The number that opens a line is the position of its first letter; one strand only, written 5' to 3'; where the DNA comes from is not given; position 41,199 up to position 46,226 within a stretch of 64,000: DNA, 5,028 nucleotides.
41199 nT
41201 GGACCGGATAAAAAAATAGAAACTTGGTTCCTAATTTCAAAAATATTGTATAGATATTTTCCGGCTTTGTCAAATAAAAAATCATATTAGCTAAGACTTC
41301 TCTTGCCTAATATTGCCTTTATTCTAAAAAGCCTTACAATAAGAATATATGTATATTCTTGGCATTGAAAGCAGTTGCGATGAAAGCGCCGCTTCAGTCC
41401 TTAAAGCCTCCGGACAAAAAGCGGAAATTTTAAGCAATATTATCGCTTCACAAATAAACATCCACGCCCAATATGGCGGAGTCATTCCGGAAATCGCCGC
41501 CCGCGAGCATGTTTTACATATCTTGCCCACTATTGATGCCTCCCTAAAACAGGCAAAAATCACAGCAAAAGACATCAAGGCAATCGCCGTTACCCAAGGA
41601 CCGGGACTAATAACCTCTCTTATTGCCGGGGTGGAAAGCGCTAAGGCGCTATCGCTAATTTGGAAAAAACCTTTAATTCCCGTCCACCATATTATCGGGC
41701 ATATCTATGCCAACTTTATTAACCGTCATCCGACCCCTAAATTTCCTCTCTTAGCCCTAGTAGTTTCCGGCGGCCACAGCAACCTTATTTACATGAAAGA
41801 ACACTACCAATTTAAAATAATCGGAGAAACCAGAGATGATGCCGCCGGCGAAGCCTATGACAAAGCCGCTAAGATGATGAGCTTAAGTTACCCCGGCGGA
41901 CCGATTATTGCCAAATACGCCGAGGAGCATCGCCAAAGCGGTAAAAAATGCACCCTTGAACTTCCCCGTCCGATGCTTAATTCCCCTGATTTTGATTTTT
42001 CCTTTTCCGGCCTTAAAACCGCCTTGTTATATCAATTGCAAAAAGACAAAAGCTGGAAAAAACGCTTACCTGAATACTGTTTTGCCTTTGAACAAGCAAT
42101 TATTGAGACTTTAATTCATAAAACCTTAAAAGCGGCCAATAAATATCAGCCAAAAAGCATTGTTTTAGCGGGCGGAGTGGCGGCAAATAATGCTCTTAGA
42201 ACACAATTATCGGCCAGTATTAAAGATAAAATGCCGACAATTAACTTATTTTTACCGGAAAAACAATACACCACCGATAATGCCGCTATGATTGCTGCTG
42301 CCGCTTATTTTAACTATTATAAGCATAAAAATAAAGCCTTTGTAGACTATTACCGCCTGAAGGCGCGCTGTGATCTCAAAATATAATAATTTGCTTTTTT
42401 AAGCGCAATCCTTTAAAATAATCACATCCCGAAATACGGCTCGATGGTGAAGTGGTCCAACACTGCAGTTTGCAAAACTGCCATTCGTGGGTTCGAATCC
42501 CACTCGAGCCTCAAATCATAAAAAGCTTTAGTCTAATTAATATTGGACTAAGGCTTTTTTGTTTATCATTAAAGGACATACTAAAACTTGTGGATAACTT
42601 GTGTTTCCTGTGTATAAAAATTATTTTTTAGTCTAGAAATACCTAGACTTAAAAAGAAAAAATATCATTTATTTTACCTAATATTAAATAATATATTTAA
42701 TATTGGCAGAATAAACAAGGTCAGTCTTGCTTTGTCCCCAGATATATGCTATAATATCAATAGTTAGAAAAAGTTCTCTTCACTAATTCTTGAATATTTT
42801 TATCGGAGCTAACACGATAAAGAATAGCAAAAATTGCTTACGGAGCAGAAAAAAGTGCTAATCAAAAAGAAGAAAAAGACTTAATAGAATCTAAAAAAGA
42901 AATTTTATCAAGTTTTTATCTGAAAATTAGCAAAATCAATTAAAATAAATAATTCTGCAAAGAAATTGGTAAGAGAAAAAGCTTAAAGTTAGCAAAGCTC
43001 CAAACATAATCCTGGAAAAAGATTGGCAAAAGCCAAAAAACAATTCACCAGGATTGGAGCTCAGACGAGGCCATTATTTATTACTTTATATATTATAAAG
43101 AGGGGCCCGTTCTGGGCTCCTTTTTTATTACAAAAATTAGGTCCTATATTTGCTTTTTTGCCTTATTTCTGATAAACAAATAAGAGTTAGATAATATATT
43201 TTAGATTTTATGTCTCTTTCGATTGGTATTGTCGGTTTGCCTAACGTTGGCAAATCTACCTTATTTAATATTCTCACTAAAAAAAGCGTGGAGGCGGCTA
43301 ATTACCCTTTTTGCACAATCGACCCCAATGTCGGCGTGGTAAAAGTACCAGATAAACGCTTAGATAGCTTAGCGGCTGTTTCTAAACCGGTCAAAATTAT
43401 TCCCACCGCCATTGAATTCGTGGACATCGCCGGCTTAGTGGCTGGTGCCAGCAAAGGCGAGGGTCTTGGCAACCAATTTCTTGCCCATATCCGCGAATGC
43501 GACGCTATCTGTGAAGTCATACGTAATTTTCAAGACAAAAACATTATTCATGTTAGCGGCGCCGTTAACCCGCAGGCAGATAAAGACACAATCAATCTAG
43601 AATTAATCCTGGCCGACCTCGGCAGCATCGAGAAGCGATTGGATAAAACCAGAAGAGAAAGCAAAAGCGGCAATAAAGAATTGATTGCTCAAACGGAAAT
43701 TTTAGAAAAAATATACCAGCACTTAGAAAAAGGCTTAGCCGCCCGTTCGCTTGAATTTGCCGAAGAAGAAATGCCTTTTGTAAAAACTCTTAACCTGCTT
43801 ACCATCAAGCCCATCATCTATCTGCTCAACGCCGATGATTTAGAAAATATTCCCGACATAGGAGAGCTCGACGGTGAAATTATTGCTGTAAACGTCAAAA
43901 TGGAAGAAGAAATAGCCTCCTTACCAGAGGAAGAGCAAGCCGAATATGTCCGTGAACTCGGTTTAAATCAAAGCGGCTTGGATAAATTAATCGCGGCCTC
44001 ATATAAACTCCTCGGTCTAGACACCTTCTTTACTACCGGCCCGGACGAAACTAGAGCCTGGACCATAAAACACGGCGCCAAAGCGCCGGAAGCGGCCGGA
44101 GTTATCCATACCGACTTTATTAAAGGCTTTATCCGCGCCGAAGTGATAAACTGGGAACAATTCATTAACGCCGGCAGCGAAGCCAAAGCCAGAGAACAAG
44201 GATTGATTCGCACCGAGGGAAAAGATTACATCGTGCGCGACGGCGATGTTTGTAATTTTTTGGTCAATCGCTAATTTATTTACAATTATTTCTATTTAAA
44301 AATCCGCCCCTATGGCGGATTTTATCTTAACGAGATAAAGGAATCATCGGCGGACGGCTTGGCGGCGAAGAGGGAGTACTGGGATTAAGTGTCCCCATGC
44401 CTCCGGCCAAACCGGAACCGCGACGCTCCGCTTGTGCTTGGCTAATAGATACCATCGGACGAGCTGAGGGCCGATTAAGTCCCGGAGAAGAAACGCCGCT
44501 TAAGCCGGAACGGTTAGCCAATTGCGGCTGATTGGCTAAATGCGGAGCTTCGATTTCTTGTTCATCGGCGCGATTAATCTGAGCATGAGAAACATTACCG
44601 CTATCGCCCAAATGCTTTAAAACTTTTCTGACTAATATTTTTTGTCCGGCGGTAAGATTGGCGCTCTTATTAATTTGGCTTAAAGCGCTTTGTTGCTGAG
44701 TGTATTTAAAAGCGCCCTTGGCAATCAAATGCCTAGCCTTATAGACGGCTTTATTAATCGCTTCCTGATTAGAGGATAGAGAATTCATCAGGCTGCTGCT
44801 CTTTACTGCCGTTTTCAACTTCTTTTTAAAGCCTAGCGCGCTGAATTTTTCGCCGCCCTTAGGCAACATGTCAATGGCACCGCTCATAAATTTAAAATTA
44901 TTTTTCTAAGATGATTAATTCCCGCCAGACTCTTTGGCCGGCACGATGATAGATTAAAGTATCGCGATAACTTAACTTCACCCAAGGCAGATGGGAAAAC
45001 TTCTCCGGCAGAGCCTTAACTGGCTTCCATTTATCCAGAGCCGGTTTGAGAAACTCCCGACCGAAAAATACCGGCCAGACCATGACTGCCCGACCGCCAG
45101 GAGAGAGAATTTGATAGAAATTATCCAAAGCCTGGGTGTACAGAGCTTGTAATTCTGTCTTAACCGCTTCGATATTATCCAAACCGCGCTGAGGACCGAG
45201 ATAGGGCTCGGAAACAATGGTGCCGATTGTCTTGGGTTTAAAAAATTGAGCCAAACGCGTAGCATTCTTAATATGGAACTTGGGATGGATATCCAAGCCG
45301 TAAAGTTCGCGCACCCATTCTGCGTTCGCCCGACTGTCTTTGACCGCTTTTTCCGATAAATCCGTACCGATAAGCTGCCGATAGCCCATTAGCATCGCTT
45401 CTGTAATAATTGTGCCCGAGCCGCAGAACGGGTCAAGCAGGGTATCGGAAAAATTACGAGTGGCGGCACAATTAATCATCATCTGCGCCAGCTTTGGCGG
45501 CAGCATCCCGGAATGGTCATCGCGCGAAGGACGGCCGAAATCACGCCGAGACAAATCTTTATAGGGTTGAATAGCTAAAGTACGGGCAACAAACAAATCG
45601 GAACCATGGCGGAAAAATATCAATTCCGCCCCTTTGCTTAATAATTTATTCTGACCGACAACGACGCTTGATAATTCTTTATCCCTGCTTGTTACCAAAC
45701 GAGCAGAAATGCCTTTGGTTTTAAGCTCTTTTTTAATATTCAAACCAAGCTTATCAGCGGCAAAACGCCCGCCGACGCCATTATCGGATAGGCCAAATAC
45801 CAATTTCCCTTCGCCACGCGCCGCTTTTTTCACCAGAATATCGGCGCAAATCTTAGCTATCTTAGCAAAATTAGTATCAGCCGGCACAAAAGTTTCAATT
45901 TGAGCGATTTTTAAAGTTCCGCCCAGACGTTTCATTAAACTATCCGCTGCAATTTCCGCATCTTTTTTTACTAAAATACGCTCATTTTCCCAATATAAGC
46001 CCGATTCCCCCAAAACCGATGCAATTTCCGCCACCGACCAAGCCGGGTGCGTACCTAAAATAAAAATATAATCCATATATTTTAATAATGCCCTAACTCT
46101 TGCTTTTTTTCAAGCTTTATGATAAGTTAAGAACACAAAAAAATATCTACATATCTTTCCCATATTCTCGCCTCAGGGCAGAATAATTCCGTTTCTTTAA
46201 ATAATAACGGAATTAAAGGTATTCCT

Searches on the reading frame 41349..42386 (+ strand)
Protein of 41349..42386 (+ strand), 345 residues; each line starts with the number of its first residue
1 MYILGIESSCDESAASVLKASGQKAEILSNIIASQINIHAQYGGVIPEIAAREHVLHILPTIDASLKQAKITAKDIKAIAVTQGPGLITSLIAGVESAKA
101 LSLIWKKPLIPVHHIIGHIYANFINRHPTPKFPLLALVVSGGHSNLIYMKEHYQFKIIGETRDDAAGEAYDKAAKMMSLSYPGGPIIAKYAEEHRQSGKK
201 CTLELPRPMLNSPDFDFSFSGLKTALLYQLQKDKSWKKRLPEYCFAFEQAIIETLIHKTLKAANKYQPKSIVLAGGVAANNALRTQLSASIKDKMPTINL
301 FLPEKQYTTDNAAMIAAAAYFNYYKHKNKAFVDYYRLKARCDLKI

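Call 14: search_protein_families(library=pfam, proteins=[window:41349-42386:+], max_evalue=0.00001)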
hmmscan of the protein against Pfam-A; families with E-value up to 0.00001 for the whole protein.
window:41349-42386:+ (345 aa): 2 families
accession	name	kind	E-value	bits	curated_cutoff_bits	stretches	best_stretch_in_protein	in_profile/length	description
PF00814.31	TsaD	-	1.6e-91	307.1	24.8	1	26-316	1-263/264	tRNA N6-adenosine threonylcarbamoyltransferase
PF22521.2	HypF_C_2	-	8e-06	26.2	27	0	225-294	151-220/241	Carbamoyltransferase, Kae1-like Domain, second subdomain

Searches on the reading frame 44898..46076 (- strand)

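Call 14: search_protein_families(library=pfam, proteins=[window:44898-46076:-], max_evalue=0.00001)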
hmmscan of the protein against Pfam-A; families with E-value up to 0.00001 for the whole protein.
window:44898-46076:- (392 aa): 3 families
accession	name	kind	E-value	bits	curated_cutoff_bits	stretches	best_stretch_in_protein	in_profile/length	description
PF01170.24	UPF0020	-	2.8e-14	53.7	22.3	1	186-334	6-166/197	RMKL-like, methyltransferase domain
PF01555.25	N6_N4_Mtase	-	7.3e-10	39.6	26.7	1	182-247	159-218/221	DNA methylase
PF13847.12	Methyltransf_31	-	3.3e-06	27.3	27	1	212-336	6-113/145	Methyltransferase domain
